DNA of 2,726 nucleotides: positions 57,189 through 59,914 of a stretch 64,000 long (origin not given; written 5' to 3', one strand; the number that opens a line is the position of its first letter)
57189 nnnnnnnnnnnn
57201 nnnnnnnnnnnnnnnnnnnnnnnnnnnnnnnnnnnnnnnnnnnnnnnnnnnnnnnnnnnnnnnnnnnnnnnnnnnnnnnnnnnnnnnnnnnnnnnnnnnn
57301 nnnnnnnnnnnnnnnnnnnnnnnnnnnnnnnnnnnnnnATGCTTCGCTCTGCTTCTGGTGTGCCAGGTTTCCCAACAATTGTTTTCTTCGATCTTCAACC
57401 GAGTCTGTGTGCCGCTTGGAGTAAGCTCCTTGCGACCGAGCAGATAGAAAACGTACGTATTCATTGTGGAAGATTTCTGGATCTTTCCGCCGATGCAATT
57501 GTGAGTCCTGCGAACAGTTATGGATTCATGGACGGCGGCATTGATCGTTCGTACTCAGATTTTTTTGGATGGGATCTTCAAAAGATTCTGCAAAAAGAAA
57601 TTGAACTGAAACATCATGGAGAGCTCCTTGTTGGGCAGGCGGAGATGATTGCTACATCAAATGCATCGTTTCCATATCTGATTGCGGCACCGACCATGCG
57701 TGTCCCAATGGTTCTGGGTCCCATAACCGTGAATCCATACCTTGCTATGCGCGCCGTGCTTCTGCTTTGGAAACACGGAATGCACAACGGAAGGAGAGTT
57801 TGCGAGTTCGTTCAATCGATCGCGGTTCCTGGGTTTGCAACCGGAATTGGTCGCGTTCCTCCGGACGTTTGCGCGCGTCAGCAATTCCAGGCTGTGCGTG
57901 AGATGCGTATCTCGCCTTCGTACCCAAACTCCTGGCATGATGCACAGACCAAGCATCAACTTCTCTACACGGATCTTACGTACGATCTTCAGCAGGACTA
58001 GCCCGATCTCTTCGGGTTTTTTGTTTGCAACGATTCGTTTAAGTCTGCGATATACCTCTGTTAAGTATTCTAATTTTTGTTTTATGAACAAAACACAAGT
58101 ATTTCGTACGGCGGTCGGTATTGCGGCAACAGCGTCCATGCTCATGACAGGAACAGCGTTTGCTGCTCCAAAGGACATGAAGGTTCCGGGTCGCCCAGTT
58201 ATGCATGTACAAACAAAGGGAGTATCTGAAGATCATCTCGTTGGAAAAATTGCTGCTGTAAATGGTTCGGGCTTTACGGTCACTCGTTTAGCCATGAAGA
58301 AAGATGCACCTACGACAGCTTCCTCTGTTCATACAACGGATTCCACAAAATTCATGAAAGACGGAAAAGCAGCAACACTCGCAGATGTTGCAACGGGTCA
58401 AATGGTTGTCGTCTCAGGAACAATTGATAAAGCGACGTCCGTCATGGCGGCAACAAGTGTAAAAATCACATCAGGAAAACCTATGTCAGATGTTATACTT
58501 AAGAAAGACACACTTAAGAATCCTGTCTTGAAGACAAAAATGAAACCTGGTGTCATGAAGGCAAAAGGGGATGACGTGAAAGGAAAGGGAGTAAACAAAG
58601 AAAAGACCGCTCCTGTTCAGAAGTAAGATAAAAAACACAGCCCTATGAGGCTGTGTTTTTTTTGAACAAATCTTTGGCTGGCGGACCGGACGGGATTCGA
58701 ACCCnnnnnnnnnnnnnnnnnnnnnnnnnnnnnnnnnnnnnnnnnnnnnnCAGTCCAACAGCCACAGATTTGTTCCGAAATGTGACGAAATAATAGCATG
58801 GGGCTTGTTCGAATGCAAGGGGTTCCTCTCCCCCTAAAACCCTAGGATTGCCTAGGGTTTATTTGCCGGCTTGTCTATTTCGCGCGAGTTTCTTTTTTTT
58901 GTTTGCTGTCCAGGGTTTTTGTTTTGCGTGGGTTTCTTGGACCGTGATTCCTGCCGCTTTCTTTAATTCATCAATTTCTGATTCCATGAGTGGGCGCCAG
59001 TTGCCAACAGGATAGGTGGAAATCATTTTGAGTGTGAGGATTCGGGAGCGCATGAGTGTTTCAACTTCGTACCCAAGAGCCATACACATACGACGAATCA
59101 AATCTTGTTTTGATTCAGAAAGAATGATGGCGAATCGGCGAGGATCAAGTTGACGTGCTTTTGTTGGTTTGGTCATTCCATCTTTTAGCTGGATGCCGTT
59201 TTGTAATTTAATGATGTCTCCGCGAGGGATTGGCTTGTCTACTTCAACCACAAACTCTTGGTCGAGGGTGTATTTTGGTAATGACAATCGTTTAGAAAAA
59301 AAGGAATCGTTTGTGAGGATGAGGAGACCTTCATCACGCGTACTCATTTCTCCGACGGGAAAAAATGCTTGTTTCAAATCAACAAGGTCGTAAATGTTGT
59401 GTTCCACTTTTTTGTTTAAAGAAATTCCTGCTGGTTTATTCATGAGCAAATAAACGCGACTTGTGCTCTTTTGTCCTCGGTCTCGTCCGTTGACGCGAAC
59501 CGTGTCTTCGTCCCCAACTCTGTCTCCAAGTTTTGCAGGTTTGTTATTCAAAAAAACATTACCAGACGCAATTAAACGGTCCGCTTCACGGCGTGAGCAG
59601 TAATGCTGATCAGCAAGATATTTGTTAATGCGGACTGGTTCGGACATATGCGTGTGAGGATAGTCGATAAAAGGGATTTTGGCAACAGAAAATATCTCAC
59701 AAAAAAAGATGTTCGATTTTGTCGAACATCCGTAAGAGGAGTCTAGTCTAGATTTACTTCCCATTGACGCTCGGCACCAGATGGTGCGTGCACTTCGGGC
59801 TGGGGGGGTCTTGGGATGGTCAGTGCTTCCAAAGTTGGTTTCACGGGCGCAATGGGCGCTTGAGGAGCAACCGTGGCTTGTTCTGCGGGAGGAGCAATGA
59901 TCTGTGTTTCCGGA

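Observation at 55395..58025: Back-to-back tandem duplications: two paralogous lipoproteins, then two paralogous macro-domain proteins with duplicated terminators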

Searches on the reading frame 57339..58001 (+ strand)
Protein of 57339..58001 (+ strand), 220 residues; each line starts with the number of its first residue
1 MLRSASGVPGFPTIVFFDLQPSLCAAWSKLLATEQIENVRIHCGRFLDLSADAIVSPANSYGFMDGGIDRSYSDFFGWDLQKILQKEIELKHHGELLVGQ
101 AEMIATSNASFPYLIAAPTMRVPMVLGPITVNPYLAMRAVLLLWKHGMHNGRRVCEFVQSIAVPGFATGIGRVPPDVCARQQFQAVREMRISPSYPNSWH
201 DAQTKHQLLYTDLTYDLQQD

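Call 3: search_protein_families(library=pfam, proteins=[window:57339-58001:+], max_evalue=1)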
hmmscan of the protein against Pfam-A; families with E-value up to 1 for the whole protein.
window:57339-58001:+ (220 aa): 2 families
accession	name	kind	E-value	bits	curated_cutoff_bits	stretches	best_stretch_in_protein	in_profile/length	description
PF01661.27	Macro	-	1.8e-08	34.8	22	1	55-180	1-116/118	Macro domain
PF14519.12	Macro_2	-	6.9e-06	26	27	1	51-181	79-215/290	Macro-like domain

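Call 4: search_protein_families(library=ncbifam, proteins=[window:57339-58001:+], max_evalue=1)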
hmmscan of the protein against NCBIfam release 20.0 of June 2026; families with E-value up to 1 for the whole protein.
window:57339-58001:+ (220 aa): 6 families
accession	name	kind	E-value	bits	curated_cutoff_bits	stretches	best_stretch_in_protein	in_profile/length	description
NF001666.0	PRK00431.2-2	equivalog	7e-15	55.3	246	1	39-189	3-137/164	ADP-ribose-binding protein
NF001667.0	PRK00431.2-3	equivalog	1.7e-06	27.8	252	1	39-189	10-146/182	ADP-ribose-binding protein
NF001668.0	PRK00431.2-4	equivalog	2.4e-05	23.7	278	2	39-117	51-127/220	ADP-ribose-binding protein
NF001665.0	PRK00431.2-1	equivalog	4e-05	23.2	315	1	41-115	12-84/177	ADP-ribose-binding protein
NF001664.0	PRK00431.1-6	equivalog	0.00024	20.5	200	1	39-189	4-144/173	O-acetyl-ADP-ribose deacetylase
NF001663.0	PRK00431.1-4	equivalog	0.00079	19.4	285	1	34-191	4-150/180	ADP-ribose-binding protein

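Call 11: find_homologous_proteins(query=window:57339-58001:+)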
Query window:57339-58001:+ (220 aa): 3636 proteins with E <= 0.001 among 4041 candidates; the best 120 are listed.
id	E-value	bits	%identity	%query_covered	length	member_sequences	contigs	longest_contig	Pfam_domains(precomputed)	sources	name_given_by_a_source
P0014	6.0e-147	505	100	100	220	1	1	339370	PF14519.12,PF01661.28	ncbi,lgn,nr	ncbi:MAG: macro domain-containing protein [Candidatus Uhrbacteria bacterium]|nr:macro domain-contain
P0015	8.2e-110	384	79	97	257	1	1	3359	PF01661.28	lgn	-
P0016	5.9e-66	240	53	94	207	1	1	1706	PF14519.12,PF01661.28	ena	-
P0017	5.6e-65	237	54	93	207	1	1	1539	PF14519.12,PF01661.28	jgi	jgi:O-acetyl-ADP-ribose deacetylase (regulator of RNase III)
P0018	4.2e-63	231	54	94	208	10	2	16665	PF14519.12,PF01661.28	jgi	jgi:O-acetyl-ADP-ribose deacetylase (regulator of RNase III)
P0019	2.1e-62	229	54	94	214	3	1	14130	PF01661.28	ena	-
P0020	2.3e-62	229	53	94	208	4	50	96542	PF14519.12,PF01661.28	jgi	jgi:O-acetyl-ADP-ribose deacetylase (regulator of RNase III)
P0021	2.7e-62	229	54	94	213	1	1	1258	PF01661.28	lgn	-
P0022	3.1e-62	228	52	94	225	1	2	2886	PF01661.28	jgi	jgi:O-acetyl-ADP-ribose deacetylase (regulator of RNase III)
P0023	3.3e-62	228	52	93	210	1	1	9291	PF14519.12,PF01661.28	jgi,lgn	jgi:O-acetyl-ADP-ribose deacetylase (regulator of RNase III)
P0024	3.5e-62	228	53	93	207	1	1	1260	PF14519.12,PF01661.28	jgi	jgi:O-acetyl-ADP-ribose deacetylase (regulator of RNase III)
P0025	4.9e-62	228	53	93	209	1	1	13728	PF14519.12,PF01661.28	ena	-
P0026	5.1e-62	228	53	94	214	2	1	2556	PF14519.12,PF01661.28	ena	-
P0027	1.3e-61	226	53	94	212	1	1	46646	PF01661.28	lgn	-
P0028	1.3e-61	226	55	89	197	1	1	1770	PF01661.28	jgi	jgi:O-acetyl-ADP-ribose deacetylase (regulator of RNase III)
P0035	4.2e-61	225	51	94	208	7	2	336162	PF14519.12,PF01661.28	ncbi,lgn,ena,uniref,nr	ncbi:macro domain-containing protein [Herpetosiphon giganteus]|uniref:macro domain-containing protei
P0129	5.3e-59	218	53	93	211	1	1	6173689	PF14519.12,PF01661.28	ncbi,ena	-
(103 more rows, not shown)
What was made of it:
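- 3636 homologs, at about 50-54% identity in many phyla (call 11).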

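Call 12: search_solved_structures(query=window:57339-58001:+, max_evalue=0.01, show_alignments=2)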
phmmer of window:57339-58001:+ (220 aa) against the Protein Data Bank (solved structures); distinct sequences matched with E-value up to 0.01: 1.
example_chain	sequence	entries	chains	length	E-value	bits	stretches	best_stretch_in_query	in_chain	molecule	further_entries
1njr_A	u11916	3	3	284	1.7e-06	31.3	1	52-187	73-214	32.1 kDa protein in ADH3-RCA1 intergenic region | Hypothetical 32.1 kDa protein in ADH3-RCA1 intergenic region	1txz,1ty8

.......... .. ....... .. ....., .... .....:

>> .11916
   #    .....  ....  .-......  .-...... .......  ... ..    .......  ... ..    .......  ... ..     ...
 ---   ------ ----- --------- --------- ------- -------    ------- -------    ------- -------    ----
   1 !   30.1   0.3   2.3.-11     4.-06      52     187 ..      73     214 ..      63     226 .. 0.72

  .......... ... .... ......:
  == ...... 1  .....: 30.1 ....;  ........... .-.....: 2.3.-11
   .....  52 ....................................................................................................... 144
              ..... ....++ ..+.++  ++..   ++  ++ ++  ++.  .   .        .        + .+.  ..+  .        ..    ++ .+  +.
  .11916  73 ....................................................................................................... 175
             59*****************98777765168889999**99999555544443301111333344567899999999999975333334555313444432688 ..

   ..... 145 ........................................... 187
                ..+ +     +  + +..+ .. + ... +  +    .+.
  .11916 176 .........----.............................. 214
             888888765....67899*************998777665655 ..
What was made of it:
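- On Macro2-type clade (YMR087W-like Appr-1''-p phosphatases): N59 aligns to N80 and D69 to D90 (call 12).
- Asn59 and Asp69 align with its Asn80 and Asp90 (call 12).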

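Call 19: find_encoding_contigs(protein=P0015, flank=5000, max_places=3)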
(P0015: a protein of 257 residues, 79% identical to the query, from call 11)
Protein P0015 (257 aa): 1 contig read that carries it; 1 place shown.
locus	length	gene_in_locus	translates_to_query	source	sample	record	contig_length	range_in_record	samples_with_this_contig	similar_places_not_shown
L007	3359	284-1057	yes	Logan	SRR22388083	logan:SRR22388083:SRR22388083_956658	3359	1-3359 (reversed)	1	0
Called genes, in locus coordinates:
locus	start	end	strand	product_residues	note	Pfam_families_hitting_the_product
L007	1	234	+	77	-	?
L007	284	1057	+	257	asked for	PF01661:Macro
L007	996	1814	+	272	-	-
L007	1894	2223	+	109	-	-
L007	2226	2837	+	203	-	PF00702:Hydrolase, PF06888:Put_Phosphatase, PF13419:HAD_2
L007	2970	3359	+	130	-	?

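Call 40: search_protein_families(library=padloc, proteins=[window:57339-58001:+], max_evalue=0.1)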
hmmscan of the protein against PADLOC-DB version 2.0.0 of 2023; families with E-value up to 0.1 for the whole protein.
window:57339-58001:+ (220 aa): 0 families

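Call 41: search_protein_families(library=phrogs, proteins=[window:57339-58001:+], max_evalue=0.1)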
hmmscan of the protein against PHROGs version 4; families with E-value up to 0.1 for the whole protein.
window:57339-58001:+ (220 aa): 2 families
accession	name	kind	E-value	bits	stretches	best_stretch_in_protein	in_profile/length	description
phrog_2613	-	unknown function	3.7e-49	168.7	1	13-215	3-201/274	-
phrog_14717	-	tail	4.2e-28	99.6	1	56-183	101-226/228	tail protein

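Call 64: find_encoding_contigs(protein=P0035, flank=4000, max_places=2)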
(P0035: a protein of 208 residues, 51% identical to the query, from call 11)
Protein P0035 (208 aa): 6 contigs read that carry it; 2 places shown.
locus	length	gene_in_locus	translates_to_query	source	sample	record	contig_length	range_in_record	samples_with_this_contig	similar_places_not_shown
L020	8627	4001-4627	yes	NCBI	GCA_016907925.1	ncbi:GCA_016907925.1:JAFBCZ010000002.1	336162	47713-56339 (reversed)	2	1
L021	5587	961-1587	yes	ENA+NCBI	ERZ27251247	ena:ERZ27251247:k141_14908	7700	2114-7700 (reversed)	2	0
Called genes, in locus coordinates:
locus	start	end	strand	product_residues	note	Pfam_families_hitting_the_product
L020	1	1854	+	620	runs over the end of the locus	PF00930:DPPIV_N (faint), PF07676:PD40, PF26549:Tricorn_N, PF26550:Tricorn_2nd (faint), PF07676:PD40, PF26549:Tricorn_N, PF07676:PD40, PF26549:Tricorn_N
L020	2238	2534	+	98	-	-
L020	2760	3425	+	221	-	PF00702:Hydrolase, PF13419:HAD_2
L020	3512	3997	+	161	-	PF14539:DUF4442 (weak), PF13622:4HBT_3 (weak), PF03061:4HBT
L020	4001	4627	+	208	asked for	PF14519:Macro_2 (faint), PF01661:Macro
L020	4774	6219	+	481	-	-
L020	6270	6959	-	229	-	PF02674:Colicin_V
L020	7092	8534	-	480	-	PF13428:TPR_14 (faint), PF13432:TPR_16 (weak)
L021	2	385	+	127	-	?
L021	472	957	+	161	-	PF14539:DUF4442 (weak), PF13622:4HBT_3 (weak), PF03061:4HBT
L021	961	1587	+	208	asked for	PF14519:Macro_2 (faint), PF01661:Macro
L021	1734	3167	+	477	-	-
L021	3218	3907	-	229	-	PF02674:Colicin_V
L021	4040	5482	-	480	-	PF13428:TPR_14 (faint), PF13432:TPR_16 (weak)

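Call 65: find_encoding_contigs(protein=P0129, flank=4000, max_places=1)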
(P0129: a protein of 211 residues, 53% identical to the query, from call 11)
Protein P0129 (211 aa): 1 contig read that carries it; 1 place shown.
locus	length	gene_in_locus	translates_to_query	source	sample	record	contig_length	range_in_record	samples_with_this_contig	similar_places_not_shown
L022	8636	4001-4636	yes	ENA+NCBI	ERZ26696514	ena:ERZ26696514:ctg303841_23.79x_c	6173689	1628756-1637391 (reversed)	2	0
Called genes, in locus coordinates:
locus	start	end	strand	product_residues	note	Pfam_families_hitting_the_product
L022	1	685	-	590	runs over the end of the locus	PF01738:DLH (faint), PF02129:Peptidase_S15, PF08840:BAAT_C (faint), PF00561:Abhydrolase_1 (faint), PF12697:Abhydrolase_6, PF00326:Peptidase_S9 (weak), PF12146:Hydrolase_4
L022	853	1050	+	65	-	-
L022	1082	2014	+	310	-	PF01047:MarR, PF12802:MarR_2, PF13463:HTH_27, PF00583:Acetyltransf_1, PF13508:Acetyltransf_7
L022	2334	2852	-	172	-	-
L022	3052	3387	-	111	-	PF06108:DUF952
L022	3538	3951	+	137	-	-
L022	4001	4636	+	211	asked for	PF14519:Macro_2 (weak), PF01661:Macro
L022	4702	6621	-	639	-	-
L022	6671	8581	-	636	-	-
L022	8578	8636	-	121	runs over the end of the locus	PF03551:PadR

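Call 66: find_encoding_contigs(protein=P0020, flank=4000, max_places=3)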
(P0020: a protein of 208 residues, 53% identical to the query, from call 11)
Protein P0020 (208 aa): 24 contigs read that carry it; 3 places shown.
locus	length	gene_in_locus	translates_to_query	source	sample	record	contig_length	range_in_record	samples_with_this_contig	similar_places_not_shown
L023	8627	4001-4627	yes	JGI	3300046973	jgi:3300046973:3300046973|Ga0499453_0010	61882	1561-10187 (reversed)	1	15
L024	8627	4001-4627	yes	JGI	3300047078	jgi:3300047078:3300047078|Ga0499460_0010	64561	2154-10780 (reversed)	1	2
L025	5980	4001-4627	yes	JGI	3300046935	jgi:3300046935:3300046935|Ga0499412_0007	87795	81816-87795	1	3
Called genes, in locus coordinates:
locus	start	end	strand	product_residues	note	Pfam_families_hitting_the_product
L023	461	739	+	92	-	-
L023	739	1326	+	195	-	PF14434:Imm6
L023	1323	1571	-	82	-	-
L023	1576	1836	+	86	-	-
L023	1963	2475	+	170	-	PF05488:PAAR_motif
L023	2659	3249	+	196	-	PF25788:Ig_Rha78A_N, PF08531:Bac_rhamnosid_N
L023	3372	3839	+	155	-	PF17390:Bac_rhamnosid_C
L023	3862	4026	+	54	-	-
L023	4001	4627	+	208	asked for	PF14519:Macro_2 (faint), PF01661:Macro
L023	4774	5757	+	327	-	PF07889:DUF1664 (faint), PF16326:ABC_tran_CTD (faint), PF17072:Spike_torovirin (weak)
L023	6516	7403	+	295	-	-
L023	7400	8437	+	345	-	-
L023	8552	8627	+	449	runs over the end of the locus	PF18998:Flg_new_2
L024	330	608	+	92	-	-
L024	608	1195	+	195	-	PF14434:Imm6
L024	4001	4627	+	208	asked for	PF14519:Macro_2 (faint), PF01661:Macro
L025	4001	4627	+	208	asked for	PF14519:Macro_2 (faint), PF01661:Macro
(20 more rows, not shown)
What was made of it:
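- One Macro2-type homolog (P0020) lies near PAAR and Imm6 genes (call 66).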

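Call 110: find_related_loci(query=window:57339-58001:+, collection=viral_contigs, flank=3000)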
Query window:57339-58001:+ (220 aa) in viral_contigs; peptide patterns used: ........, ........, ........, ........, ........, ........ (x = any residue, [..] = any of these).
38 stretches matched a pattern; 32 encode a relative of the query (tblastn E <= 1e-3); 32 distinct loci.
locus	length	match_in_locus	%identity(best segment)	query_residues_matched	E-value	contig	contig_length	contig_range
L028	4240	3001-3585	39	14-217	1e-48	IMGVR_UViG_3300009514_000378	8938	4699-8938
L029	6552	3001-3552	43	14-206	3e-48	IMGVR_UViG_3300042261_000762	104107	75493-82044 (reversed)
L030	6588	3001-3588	42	14-219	5e-46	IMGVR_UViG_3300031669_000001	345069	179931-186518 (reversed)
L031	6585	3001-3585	44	13-219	6e-46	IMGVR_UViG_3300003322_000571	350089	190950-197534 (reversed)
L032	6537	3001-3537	45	14-206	1e-41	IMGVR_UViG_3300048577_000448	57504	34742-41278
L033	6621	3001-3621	39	14-218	3e-41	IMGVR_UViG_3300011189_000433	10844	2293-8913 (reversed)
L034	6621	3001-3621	40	14-218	2e-39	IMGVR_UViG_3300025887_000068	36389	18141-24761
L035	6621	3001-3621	40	14-218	2e-39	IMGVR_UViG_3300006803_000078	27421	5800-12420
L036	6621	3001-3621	40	14-218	2e-39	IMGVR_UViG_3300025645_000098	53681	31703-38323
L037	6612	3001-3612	40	10-209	1e-37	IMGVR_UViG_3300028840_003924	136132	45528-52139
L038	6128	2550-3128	39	14-206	2e-37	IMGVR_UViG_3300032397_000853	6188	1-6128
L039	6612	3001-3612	40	10-209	1e-37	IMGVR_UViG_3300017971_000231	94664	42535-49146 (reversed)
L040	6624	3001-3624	38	14-216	4e-36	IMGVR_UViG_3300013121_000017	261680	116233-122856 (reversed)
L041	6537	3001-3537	39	14-193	5e-35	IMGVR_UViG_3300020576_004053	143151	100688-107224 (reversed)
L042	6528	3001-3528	37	14-206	5e-34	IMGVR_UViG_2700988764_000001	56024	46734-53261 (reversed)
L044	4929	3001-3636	35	14-206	5e-34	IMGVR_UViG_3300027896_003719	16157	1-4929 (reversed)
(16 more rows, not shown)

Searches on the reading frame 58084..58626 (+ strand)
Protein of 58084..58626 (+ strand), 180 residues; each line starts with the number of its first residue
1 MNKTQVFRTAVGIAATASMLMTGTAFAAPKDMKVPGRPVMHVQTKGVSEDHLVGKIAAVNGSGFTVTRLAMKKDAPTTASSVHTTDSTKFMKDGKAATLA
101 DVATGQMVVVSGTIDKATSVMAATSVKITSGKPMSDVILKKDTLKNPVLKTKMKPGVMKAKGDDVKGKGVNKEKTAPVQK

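Call 40: search_protein_families(library=padloc, proteins=[window:58084-58626:+], max_evalue=0.1)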
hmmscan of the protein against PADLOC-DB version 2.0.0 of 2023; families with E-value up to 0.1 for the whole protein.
window:58084-58626:+ (180 aa): 0 families

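Call 41: search_protein_families(library=phrogs, proteins=[window:58084-58626:+], max_evalue=0.1)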
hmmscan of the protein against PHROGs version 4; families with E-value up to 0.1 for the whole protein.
window:58084-58626:+ (180 aa): 0 families

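Call 45: search_protein_families(library=pfam, proteins=[window:58084-58626:+], max_evalue=10)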
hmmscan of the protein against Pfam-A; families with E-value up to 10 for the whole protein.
window:58084-58626:+ (180 aa): 1 family
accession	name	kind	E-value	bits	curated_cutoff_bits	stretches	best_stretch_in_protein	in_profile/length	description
PF18914.6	DUF5666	-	3.7e-07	30.8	27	1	54-127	2-60/60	Domain of unknown function (DUF5666)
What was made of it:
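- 58084..58626 (+): Protein with a hydrophobic N-terminus and a DUF5666 domain (180 aa); found only in this genome at this locus. Pfam DUF5666, E=3.7e-7 (call 45).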

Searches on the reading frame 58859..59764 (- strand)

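Call 69: search_protein_families(library=pfam, proteins=[window:58859-59764:-], max_evalue=0.001)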
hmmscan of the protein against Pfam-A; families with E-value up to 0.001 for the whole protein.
window:58859-59764:- (301 aa): 2 families
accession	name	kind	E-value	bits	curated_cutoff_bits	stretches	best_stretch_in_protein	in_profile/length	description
PF01479.30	S4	-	5.2e-10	39.3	22.8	1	44-89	1-48/48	S4 domain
PF00849.27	PseudoU_synth_2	-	4.2e-07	30.7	26.8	1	105-217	2-126/152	RNA pseudouridylate synthase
